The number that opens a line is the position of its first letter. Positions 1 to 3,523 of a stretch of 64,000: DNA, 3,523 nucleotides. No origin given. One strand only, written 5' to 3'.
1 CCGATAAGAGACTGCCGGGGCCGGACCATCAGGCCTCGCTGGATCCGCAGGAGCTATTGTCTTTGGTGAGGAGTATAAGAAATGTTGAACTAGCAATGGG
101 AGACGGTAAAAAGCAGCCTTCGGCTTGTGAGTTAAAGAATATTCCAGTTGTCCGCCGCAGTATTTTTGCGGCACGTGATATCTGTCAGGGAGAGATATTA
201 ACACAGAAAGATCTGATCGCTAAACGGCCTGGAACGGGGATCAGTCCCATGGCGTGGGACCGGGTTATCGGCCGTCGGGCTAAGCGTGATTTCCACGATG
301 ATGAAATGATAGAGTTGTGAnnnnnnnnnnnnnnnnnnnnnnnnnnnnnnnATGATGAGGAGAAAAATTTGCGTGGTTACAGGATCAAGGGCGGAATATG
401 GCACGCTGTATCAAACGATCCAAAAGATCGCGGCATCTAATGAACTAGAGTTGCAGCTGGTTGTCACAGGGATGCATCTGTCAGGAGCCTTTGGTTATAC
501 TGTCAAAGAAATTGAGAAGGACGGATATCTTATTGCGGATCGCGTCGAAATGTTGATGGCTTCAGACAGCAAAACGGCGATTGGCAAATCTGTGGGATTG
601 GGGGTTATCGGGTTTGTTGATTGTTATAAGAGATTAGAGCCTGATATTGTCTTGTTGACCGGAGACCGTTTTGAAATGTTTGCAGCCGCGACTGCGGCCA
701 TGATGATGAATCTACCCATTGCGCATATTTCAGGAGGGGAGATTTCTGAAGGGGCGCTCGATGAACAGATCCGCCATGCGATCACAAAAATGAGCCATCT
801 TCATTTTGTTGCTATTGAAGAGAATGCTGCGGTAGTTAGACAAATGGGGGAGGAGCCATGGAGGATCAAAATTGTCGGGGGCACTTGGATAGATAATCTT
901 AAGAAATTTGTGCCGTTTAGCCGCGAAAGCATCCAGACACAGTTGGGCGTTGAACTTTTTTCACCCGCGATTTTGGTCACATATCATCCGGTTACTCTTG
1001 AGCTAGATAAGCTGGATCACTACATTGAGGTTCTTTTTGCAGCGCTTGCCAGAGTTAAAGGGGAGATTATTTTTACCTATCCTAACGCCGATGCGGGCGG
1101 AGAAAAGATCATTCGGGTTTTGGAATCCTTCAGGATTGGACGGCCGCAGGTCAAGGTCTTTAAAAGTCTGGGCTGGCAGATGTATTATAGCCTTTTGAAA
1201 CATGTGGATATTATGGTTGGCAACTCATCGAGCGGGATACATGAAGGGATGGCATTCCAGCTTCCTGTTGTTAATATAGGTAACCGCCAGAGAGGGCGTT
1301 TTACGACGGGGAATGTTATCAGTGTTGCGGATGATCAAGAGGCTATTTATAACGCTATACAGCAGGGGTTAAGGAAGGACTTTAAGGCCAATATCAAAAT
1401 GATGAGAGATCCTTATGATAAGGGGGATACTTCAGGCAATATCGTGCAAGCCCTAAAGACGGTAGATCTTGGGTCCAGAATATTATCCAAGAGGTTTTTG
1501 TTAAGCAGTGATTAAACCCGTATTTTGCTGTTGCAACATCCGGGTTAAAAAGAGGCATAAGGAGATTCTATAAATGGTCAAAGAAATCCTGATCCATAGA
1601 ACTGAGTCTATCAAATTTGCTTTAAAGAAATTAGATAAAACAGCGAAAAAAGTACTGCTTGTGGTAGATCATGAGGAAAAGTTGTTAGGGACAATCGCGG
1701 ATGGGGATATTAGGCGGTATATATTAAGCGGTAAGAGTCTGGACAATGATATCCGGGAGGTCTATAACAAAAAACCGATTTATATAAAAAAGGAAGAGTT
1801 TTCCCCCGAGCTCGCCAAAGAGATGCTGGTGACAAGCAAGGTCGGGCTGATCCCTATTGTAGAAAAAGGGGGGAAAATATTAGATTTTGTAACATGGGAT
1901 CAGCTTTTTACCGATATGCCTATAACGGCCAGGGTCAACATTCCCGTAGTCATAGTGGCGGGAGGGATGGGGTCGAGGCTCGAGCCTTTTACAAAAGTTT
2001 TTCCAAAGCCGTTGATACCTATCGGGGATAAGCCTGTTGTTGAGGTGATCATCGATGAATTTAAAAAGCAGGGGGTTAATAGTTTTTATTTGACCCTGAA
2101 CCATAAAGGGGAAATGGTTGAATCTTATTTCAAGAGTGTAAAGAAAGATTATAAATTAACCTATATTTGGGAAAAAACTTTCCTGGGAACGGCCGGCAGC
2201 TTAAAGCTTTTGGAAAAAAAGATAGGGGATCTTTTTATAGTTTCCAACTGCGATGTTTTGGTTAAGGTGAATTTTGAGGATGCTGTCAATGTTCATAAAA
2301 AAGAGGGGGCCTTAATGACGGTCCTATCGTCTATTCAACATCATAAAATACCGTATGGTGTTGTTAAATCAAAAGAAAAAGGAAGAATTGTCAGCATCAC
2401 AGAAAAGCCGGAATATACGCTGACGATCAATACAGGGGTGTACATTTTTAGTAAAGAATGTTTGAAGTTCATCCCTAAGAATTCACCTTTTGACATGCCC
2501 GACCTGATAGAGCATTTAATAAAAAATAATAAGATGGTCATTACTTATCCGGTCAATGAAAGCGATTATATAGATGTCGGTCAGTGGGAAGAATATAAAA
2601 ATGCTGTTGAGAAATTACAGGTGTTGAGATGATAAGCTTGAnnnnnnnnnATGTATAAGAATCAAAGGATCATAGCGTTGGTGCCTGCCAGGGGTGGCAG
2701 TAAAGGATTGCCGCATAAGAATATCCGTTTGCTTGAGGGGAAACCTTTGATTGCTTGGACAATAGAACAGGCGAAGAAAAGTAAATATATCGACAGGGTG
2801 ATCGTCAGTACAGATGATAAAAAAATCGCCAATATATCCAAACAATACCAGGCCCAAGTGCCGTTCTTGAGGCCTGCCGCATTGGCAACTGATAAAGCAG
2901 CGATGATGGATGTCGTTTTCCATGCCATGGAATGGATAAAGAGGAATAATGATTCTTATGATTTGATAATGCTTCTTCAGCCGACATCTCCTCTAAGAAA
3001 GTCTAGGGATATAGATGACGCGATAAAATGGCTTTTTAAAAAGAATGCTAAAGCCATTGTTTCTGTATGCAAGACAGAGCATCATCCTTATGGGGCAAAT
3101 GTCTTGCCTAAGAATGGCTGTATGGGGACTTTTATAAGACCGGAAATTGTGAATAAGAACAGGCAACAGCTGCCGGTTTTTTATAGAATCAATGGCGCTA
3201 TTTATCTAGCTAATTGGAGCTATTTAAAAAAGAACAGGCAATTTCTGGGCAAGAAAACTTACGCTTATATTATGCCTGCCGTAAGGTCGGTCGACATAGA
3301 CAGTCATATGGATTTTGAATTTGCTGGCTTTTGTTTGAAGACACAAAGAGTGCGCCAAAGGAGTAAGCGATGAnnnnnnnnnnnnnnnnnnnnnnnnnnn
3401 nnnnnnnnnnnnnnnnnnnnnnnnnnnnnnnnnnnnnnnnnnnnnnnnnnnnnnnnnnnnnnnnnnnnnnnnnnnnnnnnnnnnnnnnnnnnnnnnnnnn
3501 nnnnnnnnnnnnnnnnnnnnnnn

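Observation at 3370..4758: Cobalamin-domain radical SAM enzyme translationally coupled to the CMP-nonulosonate synthetase gene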

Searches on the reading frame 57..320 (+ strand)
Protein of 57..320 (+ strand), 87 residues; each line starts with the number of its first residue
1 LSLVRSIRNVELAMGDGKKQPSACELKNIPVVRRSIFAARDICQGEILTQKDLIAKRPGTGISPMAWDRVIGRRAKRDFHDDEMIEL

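Call 4: search_protein_families(library=pfam, proteins=[window:57-320:+], max_evalue=0.001)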
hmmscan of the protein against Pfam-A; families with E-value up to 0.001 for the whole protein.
window:57-320:+ (87 aa): 1 family
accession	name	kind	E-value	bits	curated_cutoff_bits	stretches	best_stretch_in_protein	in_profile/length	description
PF08666.17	SAF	-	1.7e-12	48.1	21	1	33-85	1-57/63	SAF domain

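Call 5: search_protein_families(library=ncbifam, proteins=[window:57-320:+], max_evalue=0.001)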
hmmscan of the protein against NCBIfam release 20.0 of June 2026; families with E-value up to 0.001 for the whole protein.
window:57-320:+ (87 aa): 2 families
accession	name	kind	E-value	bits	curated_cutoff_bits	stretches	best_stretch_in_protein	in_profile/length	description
TIGR03569.1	NeuB_NnaB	equivalog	2.3e-25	89.4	399.65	1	2-85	246-329/329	N-acetylneuraminate synthase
TIGR03586.1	PseI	equivalog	3.4e-13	49.5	340.25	1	2-82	245-324/327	pseudaminic acid synthase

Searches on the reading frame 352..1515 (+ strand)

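Call 4: search_protein_families(library=pfam, proteins=[window:352-1515:+], max_evalue=0.001)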
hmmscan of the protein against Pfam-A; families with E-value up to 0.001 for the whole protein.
window:352-1515:+ (387 aa): 1 family
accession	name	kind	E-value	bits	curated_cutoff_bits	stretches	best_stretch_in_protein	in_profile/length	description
PF02350.25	Epimerase_2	-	2.9e-85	286.6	30.6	1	25-369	2-347/347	UDP-N-acetylglucosamine 2-epimerase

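Call 5: search_protein_families(library=ncbifam, proteins=[window:352-1515:+], max_evalue=0.001)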
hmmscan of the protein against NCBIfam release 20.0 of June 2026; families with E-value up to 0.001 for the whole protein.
window:352-1515:+ (387 aa): 2 families
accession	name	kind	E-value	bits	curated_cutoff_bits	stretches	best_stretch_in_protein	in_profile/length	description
TIGR03568.1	NeuC_NnaA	equivalog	1.3e-135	452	235.9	1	4-368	1-365/365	UDP-N-acetylglucosamine 2-epimerase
TIGR00236.1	wecB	equivalog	3.8e-27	95.4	210.15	1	5-370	2-364/366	non-hydrolyzing UDP-N-acetylglucosamine 2-epimerase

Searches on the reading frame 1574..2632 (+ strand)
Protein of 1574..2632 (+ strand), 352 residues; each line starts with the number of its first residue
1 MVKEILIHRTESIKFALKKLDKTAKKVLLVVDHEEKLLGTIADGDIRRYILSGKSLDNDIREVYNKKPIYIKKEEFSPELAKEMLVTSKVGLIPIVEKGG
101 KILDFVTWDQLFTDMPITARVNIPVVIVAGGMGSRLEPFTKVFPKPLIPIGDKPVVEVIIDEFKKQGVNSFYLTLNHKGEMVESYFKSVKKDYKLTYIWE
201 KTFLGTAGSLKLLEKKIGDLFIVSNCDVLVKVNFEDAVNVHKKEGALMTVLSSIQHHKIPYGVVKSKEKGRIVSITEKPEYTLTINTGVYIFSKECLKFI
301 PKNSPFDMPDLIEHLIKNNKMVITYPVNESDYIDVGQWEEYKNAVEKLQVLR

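Call 4: search_protein_families(library=pfam, proteins=[window:1574-2632:+], max_evalue=0.001)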
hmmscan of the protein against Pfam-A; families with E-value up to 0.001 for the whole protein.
window:1574-2632:+ (352 aa): 3 families
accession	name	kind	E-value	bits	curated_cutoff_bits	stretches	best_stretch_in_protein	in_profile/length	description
PF00483.29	NTP_transferase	-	5e-36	125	21.2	1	126-348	3-242/245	Nucleotidyl transferase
PF00571.33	CBS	-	7.4e-10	39.4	24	1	5-51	9-56/57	CBS domain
PF12804.13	NTP_transf_3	-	1.9e-08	35.1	27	1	125-228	1-96/160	MobA-like NTP transferase domain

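Call 5: search_protein_families(library=ncbifam, proteins=[window:1574-2632:+], max_evalue=0.001)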
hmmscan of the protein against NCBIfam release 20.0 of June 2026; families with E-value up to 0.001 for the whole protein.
window:1574-2632:+ (352 aa): 40 families (the best 25 are shown)
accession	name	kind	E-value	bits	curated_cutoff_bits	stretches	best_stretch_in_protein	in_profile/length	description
TIGR03992.1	Arch_glmU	subfamily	3.8e-36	124.8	292.1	1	125-339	3-219/393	bifunctional sugar-1-phosphate nucleotidylyltransferase/acetyltransferase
NF052502.1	man1P_GTase_Rv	exception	1.2e-30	106.6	440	1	125-343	3-225/352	mannose-1-phosphate guanylyltransferase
NF049965.1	GlMnHpPGnyltfHddC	equivalog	3.1e-27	95.7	300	1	126-346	4-219/221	D-glycero-D-manno-heptose 1-phosphate guanosyltransferase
NF041313.1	UDPGP_AglF_Halo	equivalog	1.2e-26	93.6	400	1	126-347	4-233/234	UTP--glucose-1-phosphate uridylyltransferase AglF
NF041173.1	Sug_nt_acttase_Thmprot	equivalog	3e-24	85.7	600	1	125-337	3-216/405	bifunctional sugar-1-phosphate nucleotidylyltransferase/acetyltransferase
TIGR01208.1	rmlA_long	equivalog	7.3e-21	74.4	320.25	1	126-346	3-232/353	glucose-1-phosphate thymidylyltransferase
TIGR02623.1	G1P_cyt_trans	equivalog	2.5e-19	69.7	300.25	2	125-188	3-66/255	glucose-1-phosphate cytidylyltransferase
NF045761.1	NAMPUrTaseMurU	equivalog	8.8e-19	68.3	250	1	126-342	4-221/226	N-acetylmuramate alpha-1-phosphate uridylyltransferase MurU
TIGR01099.1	galU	equivalog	1.2e-14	54.5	326.8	1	125-187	4-66/261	UTP--glucose-1-phosphate uridylyltransferase GalU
NF010934.1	PRK14354.1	equivalog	2.1e-14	52.9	450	1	126-331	3-218/447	bifunctional UDP-N-acetylglucosamine diphosphorylase/glucosamine-1-phosphate N-acetyltransferase GlmU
TIGR02091.1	glgC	equivalog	1.4e-13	50.7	424.9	1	125-328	3-240/364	glucose-1-phosphate adenylyltransferase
TIGR01173.1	glmU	equivalog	7.7e-13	48.1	366.85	1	125-298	3-178/452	bifunctional UDP-N-acetylglucosamine diphosphorylase/glucosamine-1-phosphate N-acetyltransferase GlmU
TIGR00393.1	kpsF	subfamily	2.2e-12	47.2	203.7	1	7-105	169-266/268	KpsF/GutQ family sugar-phosphate isomerase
NF002023.0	PRK00844.1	subfamily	5.5e-12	45.2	458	1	122-285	6-187/408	glucose-1-phosphate adenylyltransferase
NF010939.0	PRK14359.1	equivalog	1.5e-11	43.6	592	1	122-343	2-228/430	bifunctional UDP-N-acetylglucosamine diphosphorylase/glucosamine-1-phosphate N-acetyltransferase GlmU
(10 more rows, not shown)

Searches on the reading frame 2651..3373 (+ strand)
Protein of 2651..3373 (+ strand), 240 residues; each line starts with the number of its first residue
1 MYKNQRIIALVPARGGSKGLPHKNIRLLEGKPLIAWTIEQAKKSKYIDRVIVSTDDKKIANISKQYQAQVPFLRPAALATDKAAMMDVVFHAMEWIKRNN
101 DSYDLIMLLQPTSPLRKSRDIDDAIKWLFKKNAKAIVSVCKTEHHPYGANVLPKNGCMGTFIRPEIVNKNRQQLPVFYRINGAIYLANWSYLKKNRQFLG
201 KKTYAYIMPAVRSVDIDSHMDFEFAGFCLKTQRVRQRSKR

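Call 4: search_protein_families(library=pfam, proteins=[window:2651-3373:+], max_evalue=0.001)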
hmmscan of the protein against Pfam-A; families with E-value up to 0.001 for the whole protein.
window:2651-3373:+ (240 aa): 2 families
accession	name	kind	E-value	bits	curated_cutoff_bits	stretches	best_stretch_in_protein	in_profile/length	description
PF02348.25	CTP_transf_3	-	4.8e-28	98.9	22.6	1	8-138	1-124/217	Cytidylyltransferase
PF01128.25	IspD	-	0.00074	19.8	27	1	8-136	2-125/221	2-C-methyl-D-erythritol 4-phosphate cytidylyltransferase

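Call 5: search_protein_families(library=ncbifam, proteins=[window:2651-3373:+], max_evalue=0.001)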
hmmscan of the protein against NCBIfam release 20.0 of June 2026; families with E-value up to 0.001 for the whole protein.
window:2651-3373:+ (240 aa): 7 families
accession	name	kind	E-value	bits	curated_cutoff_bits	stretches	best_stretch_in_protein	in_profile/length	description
TIGR03584.1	PseF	equivalog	8.2e-53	179.3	205.7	1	8-227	1-218/222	pseudaminic acid cytidylyltransferase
NF003952.0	PRK05450.1-5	subfamily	6.6e-17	61.5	193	1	6-141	2-129/250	3-deoxy-manno-octulosonate cytidylyltransferase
NF009905.0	PRK13368.1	subfamily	4.1e-15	55.8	255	1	6-142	2-128/243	3-deoxy-manno-octulosonate cytidylyltransferase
NF003950.0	PRK05450.1-3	subfamily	1.9e-14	53.6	234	1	7-142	3-131/248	3-deoxy-manno-octulosonate cytidylyltransferase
NF003948.0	PRK05450.1-1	equivalog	7e-12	45.1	281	1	4-139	3-130/248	3-deoxy-manno-octulosonate cytidylyltransferase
TIGR00466.1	kdsB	equivalog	9.8e-09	35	155.2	1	8-74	4-69/241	3-deoxy-manno-octulosonate cytidylyltransferase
TIGR00453.1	ispD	equivalog_domain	4.8e-05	22.9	181.3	1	22-134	18-123/219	2-C-methyl-D-erythritol 4-phosphate cytidylyltransferase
